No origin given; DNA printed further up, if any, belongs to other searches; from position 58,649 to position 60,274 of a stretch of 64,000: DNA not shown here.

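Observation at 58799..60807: GNAT-DapF-like fusion protein overlapping a VanX-type D-Ala-D-Ala dipeptidase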

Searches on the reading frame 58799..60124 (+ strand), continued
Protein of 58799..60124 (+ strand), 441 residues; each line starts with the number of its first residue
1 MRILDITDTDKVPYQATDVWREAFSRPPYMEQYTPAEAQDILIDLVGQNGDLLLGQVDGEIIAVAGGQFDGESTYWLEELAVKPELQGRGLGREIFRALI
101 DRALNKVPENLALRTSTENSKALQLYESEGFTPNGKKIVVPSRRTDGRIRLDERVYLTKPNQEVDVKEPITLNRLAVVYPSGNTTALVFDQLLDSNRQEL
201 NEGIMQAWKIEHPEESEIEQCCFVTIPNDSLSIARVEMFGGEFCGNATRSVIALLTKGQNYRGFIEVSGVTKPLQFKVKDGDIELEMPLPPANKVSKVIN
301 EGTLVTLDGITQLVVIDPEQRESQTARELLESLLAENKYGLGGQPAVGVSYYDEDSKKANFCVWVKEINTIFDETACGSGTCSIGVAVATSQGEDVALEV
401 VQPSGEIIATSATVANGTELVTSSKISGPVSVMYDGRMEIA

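Call 7: search_solved_structures(query=window:58799-60121:+, max_evalue=1, show_alignments=3)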
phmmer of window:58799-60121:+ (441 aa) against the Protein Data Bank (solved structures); distinct sequences matched with E-value up to 1: 63 (the best 60 are shown).
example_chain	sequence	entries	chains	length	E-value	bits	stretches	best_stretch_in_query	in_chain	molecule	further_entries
6l4l_A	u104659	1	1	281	6.6e-14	55.2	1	179-436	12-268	Diaminopimelate epimerase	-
6jis_A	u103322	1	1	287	6.9e-14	55.1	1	179-433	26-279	Diaminopimelate epimerase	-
6jiw_A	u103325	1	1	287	1.7e-12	50.5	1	179-433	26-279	Diaminopimelate epimerase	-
9cr6_A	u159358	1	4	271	5.3e-10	42.3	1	178-437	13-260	Histidine racemase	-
9cr1_A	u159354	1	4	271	5.6e-10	42.3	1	178-437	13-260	Histidine racemase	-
6ao7_A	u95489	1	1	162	0.00013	24.5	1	36-132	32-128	Acetyltransferase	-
2cnm_A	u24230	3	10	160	0.00056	22.5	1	77-132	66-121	MODIFICATION OF 30S RIBOSOMAL SUBUNIT PROTEIN S18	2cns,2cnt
5isv_A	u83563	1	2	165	0.00077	22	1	77-133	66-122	Ribosomal-protein-alanine acetyltransferase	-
2fl4_A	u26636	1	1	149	0.00087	21.9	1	69-136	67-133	spermine/spermidine acetyltransferase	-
9dsb_A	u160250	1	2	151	0.00089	21.8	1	69-136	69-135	Spermine/spermidine acetyltransferase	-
7kwq_A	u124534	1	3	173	0.0011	21.5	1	80-158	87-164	Spermidine N(1)-acetyltransferase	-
2pdo_A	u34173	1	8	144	0.0012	21.4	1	52-132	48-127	Acetyltransferase ypeA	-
5ix3_A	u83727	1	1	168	0.0018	20.8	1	79-135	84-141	Diamine N-acetyltransferase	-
2ae6_A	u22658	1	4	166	0.0024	20.4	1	71-133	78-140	acetyltransferase, GNAT family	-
7kx2_A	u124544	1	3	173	0.0029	20.1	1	80-158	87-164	Spermidine N(1)-acetyltransferase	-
1yr0_A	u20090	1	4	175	0.0066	19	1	67-136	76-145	phosphinothricin acetyltransferase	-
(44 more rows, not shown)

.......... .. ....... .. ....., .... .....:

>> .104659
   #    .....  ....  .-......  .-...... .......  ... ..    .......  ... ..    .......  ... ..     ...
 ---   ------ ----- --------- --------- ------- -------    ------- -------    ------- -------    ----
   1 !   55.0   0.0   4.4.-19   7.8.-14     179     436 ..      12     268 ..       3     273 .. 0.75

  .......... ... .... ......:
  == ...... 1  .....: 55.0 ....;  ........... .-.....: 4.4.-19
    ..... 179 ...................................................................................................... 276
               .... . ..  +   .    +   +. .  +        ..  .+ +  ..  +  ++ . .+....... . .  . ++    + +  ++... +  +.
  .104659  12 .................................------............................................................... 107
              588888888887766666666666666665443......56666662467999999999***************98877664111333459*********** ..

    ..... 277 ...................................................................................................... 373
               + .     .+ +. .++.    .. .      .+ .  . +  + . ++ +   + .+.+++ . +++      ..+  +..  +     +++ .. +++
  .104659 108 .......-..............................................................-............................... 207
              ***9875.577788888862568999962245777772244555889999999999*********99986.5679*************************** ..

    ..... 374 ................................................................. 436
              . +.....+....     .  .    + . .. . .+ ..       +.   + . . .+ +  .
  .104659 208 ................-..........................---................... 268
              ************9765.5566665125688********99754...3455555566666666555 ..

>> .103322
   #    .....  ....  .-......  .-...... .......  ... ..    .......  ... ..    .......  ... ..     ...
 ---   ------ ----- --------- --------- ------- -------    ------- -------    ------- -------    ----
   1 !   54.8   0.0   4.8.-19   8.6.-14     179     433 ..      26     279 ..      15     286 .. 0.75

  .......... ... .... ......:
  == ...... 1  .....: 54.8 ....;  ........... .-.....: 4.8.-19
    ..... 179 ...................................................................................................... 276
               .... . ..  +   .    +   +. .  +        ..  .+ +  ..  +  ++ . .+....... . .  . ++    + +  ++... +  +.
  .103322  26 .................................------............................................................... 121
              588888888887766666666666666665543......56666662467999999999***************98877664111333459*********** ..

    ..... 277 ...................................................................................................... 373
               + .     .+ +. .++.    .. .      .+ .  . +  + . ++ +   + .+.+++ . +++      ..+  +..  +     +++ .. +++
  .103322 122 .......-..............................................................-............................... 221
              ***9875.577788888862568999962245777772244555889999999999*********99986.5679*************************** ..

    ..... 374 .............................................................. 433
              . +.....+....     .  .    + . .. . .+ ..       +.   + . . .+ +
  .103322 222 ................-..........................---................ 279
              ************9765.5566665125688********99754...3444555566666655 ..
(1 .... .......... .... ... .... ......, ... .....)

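Call 9: find_encoding_contigs(protein=P0001, flank=6000, max_places=3)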
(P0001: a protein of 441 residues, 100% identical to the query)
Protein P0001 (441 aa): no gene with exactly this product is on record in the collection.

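Call 10: find_encoding_contigs(protein=P0081, flank=10000, max_places=3)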
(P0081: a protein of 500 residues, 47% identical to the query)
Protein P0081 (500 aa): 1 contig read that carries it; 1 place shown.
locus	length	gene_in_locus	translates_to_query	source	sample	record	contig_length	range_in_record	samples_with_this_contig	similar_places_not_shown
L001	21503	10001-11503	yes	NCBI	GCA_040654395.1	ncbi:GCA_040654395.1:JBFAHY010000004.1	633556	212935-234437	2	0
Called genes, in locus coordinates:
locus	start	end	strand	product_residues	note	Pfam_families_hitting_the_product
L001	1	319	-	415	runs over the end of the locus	PF00691:OmpA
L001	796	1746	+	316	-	-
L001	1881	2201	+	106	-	-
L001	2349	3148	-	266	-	PF13340:DUF4096, PF01609:DDE_Tnp_1, PF13586:DDE_Tnp_1_2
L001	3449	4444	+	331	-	PF10017:Methyltransf_33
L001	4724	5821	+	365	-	PF13439:Glyco_transf_4 (faint), PF20706:GT4-conflict, PF00534:Glycos_transf_1, PF13692:Glyco_trans_1_4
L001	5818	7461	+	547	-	PF02543:Carbam_trans_N, PF16861:Carbam_trans_C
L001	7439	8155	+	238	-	-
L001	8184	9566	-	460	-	PF13393:tRNA-synt_His, PF00587:tRNA-synt_2b (weak), PF03129:HGTP_anticodon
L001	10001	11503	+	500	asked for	PF00583:Acetyltransf_1, PF13673:Acetyltransf_10 (weak), PF13508:Acetyltransf_7, PF26317:CntK_N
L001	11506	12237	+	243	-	PF01427:Peptidase_M15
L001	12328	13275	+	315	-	PF01634:HisG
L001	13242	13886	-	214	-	-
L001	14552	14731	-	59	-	-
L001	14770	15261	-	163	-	-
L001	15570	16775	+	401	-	PF01381:HTH_3, PF13560:HTH_31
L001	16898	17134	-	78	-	PF13560:HTH_31, PF01381:HTH_3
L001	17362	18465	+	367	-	-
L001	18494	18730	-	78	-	-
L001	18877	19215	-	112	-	PF11774:Lsr2, PF23359:Lsr2_DNA-bd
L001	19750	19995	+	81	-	PF09954:DUF2188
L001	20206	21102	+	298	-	PF00753:Lactamase_B (weak)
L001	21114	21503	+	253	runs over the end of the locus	-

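Call 11: find_encoding_contigs(protein=P0002, flank=6000, max_places=3)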
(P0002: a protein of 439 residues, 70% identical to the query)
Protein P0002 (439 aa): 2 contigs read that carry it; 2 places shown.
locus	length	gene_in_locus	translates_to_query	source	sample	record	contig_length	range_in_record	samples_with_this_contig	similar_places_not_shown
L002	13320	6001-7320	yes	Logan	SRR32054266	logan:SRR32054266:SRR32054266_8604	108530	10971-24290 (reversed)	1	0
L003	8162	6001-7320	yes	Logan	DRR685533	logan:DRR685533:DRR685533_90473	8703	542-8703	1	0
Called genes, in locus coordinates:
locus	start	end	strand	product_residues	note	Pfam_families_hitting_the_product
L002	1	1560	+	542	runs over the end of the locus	-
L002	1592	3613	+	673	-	PF17191:RecG_wedge, PF01336:tRNA_anti-codon, PF04851:ResIII, PF13604:AAA_30 (faint), PF00270:DEAD, PF00271:Helicase_C, PF22590:Cas3-like_C_2 (faint), PF19833:RecG_dom3_C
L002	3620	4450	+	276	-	-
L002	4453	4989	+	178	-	PF03602:Cons_hypoth95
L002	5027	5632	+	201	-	-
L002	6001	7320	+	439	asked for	PF13673:Acetyltransf_10 (weak), PF00583:Acetyltransf_1, PF08445:FR47 (weak), PF13508:Acetyltransf_7, PF26317:CntK_N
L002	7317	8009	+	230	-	PF01427:Peptidase_M15, PF02557:VanY (weak)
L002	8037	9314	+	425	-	PF13393:tRNA-synt_His, PF00587:tRNA-synt_2b, PF03129:HGTP_anticodon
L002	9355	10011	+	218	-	-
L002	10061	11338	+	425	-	PF05697:Trigger_N, PF00254:FKBP_C, PF05698:Trigger_C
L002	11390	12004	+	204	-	PF00574:CLP_protease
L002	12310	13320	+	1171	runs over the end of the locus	PF04563:RNA_pol_Rpb2_1, PF04561:RNA_pol_Rpb2_2, PF04565:RNA_pol_Rpb2_3, PF10385:RNA_pol_Rpb2_45, PF00562:RNA_pol_Rpb2_6, PF04560:RNA_pol_Rpb2_7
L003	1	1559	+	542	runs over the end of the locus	-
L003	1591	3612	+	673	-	PF17191:RecG_wedge, PF01336:tRNA_anti-codon (weak), PF04851:ResIII, PF13604:AAA_30 (faint), PF00270:DEAD, PF00271:Helicase_C, PF22590:Cas3-like_C_2 (faint), PF19833:RecG_dom3_C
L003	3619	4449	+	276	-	-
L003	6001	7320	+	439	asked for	PF13673:Acetyltransf_10 (weak), PF00583:Acetyltransf_1, PF08445:FR47 (weak), PF13508:Acetyltransf_7, PF26317:CntK_N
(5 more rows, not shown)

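Call 16: find_related_loci(query=A1, collection=genome_contigs, flank=6000)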
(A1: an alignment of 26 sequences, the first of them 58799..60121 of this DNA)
Query A1 (441 aa) in genome_contigs; peptide patterns used: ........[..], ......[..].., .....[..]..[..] (x = any residue, [..] = any of these).
472 stretches matched a pattern; 407 encode a relative of the query (tblastn E <= 1e-3); the best 80 are kept; 79 distinct loci.
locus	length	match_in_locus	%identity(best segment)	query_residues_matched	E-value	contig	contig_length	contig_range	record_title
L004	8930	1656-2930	54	18-441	2e-153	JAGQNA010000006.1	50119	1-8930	MAG: Candidatus Saccharibacteria bacterium isolate HKST-UBA56 NODE_6_length_50119_cov_6.907558, whole genome shotgun seq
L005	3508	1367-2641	54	18-441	2e-159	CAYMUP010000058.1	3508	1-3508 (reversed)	MAG TPA_asm: uncultured Candidatus Saccharibacteria bacterium isolate SRP286056_co1_462 genome assembly, contig: NODE_43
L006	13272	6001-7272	54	18-441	7e-149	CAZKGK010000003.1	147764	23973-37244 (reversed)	MAG TPA_asm: uncultured Candidatus Saccharibacteria bacterium isolate SRP200132_co1_660 genome assembly, contig: NODE_93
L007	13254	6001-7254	55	16-441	2e-146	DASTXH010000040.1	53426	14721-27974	MAG TPA_asm: Candidatus Saccharimonadales bacterium isolate SMAG_U2409 k141_414750, whole genome shotgun sequence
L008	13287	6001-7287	52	15-440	3e-146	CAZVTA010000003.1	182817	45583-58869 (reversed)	MAG TPA_asm: uncultured Candidatus Saccharibacteria bacterium isolate SRP342105_co3_76 genome assembly, contig: NODE_20_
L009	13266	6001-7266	53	16-440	6e-146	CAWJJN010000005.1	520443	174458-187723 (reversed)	MAG: uncultured Candidatus Saccharibacteria bacterium isolate MFD05674.bin.1.49 genome assembly, contig: contig_86960, w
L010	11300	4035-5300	53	16-441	4e-139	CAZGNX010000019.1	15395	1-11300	MAG TPA_asm: uncultured Pseudomonadales bacterium isolate SRP192515_co1_89 genome assembly, contig: NODE_3693_length_153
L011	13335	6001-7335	53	1-441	1e-153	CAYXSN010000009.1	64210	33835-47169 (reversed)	MAG TPA_asm: uncultured Candidatus Saccharimonadales bacterium isolate SRP133034_co1_262 genome assembly, contig: NODE_2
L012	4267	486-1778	51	2-436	5e-140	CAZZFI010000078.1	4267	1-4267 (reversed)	MAG TPA_asm: uncultured Candidatus Saccharibacteria bacterium isolate SRP193661_co1_149 genome assembly, contig: NODE_21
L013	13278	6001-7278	48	15-441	4e-137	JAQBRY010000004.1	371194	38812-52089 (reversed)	MAG: Candidatus Saccharibacteria bacterium isolate RYN_413 scaffold_3914521, whole genome shotgun sequence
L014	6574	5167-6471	51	3-441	2e-136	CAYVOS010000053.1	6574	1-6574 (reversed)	MAG TPA_asm: uncultured Candidatus Saccharibacteria bacterium isolate SRP226684_co1_59 genome assembly, contig: NODE_955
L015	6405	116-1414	50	4-440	2e-133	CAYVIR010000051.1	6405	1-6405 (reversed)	MAG TPA_asm: uncultured Candidatus Saccharibacteria bacterium isolate SRP286056_co2_143 genome assembly, contig: NODE_20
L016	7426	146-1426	47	15-440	3e-117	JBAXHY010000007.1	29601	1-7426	MAG: bacterium isolate ELA335 MAG335_7, whole genome shotgun sequence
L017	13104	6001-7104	52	80-441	1e-115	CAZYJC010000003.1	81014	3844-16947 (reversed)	MAG TPA_asm: uncultured Candidatus Saccharibacteria bacterium isolate SRP278252_co2_226 genome assembly, contig: NODE_43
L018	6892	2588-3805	47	23-440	2e-115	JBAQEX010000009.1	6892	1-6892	MAG: Microgenomates group bacterium isolate MFD12003_ilm_asm_bin69 k127_107094, whole genome shotgun sequence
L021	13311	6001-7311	43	1-440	6e-109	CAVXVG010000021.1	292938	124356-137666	MAG: Parachlamydiales bacterium isolate MFD04780.bin.2.176 genome assembly, contig: contig_40612, whole genome shotgun s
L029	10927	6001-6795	56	172-440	2e-92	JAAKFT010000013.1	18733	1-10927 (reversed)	MAG: Chlamydiae bacterium isolate KR126_chlam_2 KR126chlam2_13, whole genome shotgun sequence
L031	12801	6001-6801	53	172-441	1e-86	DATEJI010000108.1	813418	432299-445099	MAG TPA_asm: Candidatus Saccharimonadales bacterium isolate SMAG_U8860 k141_530119, whole genome shotgun sequence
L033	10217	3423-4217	49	172-440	3e-84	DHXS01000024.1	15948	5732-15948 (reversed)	MAG TPA_asm: Candidatus Saccharibacteria bacterium UBA5150 UBA5150_contig_19382, whole genome shotgun sequence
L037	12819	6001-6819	47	166-440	6e-73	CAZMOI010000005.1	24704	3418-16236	MAG TPA_asm: uncultured Candidatus Saccharibacteria bacterium isolate binchicken_co266_262 genome assembly, contig: NODE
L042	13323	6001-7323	28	18-441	3e-45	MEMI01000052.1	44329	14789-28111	MAG: Alphaproteobacteria bacterium RIFCSPHIGHO2_02_FULL_46_13 rifcsphigho2_02_scaffold_886, whole genome shotgun sequenc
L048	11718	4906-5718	36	167-439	8e-32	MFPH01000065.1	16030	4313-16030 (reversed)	MAG: Candidatus Levybacteria bacterium RIFCSPLOWO2_12_FULL_37_14 rifcsplowo2_12_scaffold_7995, whole genome shotgun sequ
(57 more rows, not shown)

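Call 24: search_protein_families(library=pfam, proteins=[L033:2113-3414:+, L004:1151-1480:+, L010:7221-8144:+, L029:4271-5617:-, L021:4423-5772:+, L042:5908-7371:+, L042:8110-10266:-, L010:5979-7196:+, L048:4840-6273:+], max_evalue=0.01)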
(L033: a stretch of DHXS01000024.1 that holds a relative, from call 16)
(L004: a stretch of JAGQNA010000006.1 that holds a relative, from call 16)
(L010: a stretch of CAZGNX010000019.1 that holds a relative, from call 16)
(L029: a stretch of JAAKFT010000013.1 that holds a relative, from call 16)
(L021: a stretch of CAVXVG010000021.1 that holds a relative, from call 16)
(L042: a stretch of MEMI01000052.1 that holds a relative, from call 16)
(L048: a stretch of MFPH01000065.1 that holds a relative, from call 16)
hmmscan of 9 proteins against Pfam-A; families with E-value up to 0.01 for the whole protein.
L033:2113-3414:+ (434 aa): 0 families

L004:1151-1480:+ (110 aa): 3 families
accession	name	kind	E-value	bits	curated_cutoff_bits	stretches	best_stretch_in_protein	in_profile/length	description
PF01371.25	Trp_repressor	-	3.9e-12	46.5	27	1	15-96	4-86/88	Trp repressor protein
PF13384.12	HTH_23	-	0.00017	21.8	24.6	1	47-89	5-48/50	Homeodomain-like domain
PF13518.12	HTH_28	-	0.0095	16.5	25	0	49-87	2-41/52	Helix-turn-helix domain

L010:7221-8144:+ (308 aa): 1 family
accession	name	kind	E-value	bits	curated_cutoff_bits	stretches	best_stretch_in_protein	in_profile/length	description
PF00892.27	EamA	-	3.7e-38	131.3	28.2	2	18-150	3-134/135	EamA-like transporter family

L029:4271-5617:- (448 aa): 4 families
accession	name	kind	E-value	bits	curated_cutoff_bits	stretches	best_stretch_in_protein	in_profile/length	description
PF01546.33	Peptidase_M20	-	1.6e-27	97.2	24.6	1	84-446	1-204/206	Peptidase family M20/M25/M40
PF04389.22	Peptidase_M28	-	4.3e-09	36.8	21.3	1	97-214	19-126/193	Peptidase family M28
PF07687.19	M20_dimer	-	1.5e-07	31.7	21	1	195-347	2-102/107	Peptidase dimerisation domain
PF05343.19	Peptidase_M42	-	0.0049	16.4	23.2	1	90-160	107-172/292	M42 glutamyl aminopeptidase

L021:4423-5772:+ (450 aa): 1 family
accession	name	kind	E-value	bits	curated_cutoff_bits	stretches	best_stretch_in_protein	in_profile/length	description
PF00474.23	SSF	-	1.6e-26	93.6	22.8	2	36-197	1-164/406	Sodium:solute symporter family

L042:5908-7371:+ (488 aa): 1 family
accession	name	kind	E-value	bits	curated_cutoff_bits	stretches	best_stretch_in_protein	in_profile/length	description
PF00583.31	Acetyltransf_1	-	0.0057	17.4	20.7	0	42-154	11-109/116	Acetyltransferase (GNAT) family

L042:8110-10266:- (718 aa): 3 families
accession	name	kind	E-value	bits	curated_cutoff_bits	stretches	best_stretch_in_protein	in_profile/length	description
PF13393.11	tRNA-synt_His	-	1.3e-29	103.8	25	1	286-615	1-306/308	Histidyl-tRNA synthetase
PF00587.30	tRNA-synt_2b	-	0.0023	18.5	29.3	1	359-567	9-146/179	tRNA synthetase class II core domain (G, H, P, S and T)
PF03129.25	HGTP_anticodon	-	0.0098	16.5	21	0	637-693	2-61/94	Anticodon binding domain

L010:5979-7196:+ (406 aa): 5 families
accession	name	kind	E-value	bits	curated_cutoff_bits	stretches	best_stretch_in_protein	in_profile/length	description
PF13393.11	tRNA-synt_His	-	5.4e-35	121.5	25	2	14-175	1-161/308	Histidyl-tRNA synthetase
PF03129.25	HGTP_anticodon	-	3.9e-23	81.9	21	1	317-405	2-92/94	Anticodon binding domain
PF00587.30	tRNA-synt_2b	-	8e-11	42.8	29.3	1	68-185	1-110/179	tRNA synthetase class II core domain (G, H, P, S and T)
PF12745.12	HGTP_anticodon2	-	0.00024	21.1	24.4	1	313-405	4-101/261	Anticodon binding domain of tRNAs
PF00152.25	tRNA-synt_2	-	0.00039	20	25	0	104-132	93-121/308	tRNA synthetases class II (D, K and N)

L048:4840-6273:+ (478 aa): 4 families
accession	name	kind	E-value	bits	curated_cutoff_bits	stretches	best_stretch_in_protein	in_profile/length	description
PF13508.13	Acetyltransf_7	-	1.3e-07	32.3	27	1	352-449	3-84/84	Acetyltransferase (GNAT) domain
PF08445.16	FR47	-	4e-06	27.2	22.1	1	394-451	23-81/86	FR47-like protein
PF00583.31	Acetyltransf_1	-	5.6e-06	27.1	20.7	1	331-447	11-116/116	Acetyltransferase (GNAT) family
PF13673.13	Acetyltransf_10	-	0.0073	16.7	23.6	0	392-452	51-112/128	Acetyltransferase (GNAT) domain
